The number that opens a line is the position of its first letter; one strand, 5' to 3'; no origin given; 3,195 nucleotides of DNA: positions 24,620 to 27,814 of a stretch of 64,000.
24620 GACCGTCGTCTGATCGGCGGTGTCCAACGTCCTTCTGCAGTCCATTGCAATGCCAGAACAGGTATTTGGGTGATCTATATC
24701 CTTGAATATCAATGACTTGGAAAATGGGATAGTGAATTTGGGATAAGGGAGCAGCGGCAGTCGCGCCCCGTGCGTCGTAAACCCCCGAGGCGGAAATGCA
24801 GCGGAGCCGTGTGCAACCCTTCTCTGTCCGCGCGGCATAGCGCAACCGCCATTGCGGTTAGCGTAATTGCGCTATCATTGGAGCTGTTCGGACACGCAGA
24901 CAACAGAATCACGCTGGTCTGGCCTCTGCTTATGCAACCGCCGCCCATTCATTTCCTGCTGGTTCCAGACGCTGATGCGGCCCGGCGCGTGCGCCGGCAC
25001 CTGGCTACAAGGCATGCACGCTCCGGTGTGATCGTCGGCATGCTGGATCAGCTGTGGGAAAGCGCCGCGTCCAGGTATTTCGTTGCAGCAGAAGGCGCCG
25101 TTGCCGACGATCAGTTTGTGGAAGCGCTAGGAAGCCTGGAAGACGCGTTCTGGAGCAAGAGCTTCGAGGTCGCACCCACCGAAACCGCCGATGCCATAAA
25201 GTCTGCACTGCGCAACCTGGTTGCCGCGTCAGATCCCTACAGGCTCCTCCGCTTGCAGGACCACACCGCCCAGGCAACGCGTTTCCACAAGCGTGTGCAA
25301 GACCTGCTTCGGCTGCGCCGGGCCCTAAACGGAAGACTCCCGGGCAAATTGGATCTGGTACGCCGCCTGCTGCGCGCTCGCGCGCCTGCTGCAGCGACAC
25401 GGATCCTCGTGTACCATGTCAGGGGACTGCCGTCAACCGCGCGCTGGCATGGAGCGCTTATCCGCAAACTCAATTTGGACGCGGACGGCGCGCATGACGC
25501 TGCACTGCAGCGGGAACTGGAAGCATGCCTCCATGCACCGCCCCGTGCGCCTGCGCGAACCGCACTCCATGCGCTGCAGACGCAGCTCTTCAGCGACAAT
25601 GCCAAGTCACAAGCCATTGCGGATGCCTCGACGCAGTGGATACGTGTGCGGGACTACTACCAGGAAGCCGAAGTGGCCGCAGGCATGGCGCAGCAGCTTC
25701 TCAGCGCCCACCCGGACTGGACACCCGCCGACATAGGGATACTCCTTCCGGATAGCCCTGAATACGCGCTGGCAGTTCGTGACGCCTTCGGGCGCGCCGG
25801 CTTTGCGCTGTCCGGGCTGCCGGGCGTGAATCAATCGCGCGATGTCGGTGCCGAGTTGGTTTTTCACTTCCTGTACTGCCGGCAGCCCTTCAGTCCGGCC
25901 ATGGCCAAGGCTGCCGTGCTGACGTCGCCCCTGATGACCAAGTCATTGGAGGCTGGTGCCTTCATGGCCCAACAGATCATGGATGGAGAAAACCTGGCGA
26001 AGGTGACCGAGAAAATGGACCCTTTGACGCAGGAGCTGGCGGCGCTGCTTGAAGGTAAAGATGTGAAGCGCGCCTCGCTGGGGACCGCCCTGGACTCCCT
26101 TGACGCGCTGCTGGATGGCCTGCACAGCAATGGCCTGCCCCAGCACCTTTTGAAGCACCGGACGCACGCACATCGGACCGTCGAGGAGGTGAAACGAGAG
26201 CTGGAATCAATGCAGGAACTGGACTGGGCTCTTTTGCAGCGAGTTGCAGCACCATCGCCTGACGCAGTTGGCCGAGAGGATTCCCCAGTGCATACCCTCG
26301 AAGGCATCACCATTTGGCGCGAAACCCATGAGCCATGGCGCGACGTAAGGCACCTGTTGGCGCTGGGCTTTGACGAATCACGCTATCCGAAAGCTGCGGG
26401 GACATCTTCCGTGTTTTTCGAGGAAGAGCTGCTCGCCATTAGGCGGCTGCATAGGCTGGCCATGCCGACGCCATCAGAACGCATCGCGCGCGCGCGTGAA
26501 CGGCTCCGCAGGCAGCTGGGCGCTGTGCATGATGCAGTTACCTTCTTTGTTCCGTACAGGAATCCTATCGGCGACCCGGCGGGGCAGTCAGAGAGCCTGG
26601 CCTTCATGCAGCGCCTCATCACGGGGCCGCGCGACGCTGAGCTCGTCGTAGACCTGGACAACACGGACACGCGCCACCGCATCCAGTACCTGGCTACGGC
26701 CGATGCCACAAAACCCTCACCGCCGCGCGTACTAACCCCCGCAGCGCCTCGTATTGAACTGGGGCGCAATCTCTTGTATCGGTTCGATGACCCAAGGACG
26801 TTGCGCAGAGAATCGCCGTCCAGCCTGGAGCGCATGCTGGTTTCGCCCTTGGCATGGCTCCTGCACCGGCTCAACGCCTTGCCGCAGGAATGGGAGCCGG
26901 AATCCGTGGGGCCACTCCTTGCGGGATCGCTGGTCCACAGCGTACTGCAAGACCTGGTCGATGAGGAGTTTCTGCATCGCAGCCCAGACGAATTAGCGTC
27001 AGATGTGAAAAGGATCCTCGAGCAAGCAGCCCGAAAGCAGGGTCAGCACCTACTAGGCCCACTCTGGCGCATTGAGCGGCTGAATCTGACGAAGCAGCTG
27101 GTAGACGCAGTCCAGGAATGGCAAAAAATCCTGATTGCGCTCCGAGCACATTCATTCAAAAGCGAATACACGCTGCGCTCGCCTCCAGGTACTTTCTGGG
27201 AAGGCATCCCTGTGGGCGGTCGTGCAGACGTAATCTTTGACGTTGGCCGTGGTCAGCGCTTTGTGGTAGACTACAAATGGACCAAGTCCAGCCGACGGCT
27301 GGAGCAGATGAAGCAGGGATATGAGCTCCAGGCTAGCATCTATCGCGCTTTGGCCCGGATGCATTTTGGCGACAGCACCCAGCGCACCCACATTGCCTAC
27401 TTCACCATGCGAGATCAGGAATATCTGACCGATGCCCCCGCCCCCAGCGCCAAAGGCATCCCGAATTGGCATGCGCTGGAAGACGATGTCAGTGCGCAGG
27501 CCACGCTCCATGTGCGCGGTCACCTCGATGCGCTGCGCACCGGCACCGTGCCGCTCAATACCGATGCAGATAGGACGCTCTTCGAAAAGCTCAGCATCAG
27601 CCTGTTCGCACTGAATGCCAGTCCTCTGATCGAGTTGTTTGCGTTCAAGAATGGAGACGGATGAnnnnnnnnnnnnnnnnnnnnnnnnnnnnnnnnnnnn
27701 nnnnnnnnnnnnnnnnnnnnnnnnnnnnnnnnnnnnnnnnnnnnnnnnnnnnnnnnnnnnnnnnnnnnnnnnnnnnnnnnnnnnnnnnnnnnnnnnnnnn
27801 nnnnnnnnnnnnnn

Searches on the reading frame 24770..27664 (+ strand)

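Call 15: search_protein_families(library=pfam, proteins=[window:24770-27664:+], max_evalue=0.01)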
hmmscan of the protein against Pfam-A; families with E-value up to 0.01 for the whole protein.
window:24770-27664:+ (964 aa): 2 families
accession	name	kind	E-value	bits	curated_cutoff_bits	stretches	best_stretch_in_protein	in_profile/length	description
PF12705.13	PDDEXK_1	-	1.9e-17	64.5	22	1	682-930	3-232/247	PD-(D/E)XK nuclease superfamily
PF12684.13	DUF3799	-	8.1e-05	22.9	26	0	699-752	14-70/233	PDDEXK-like domain of unknown function (DUF3799)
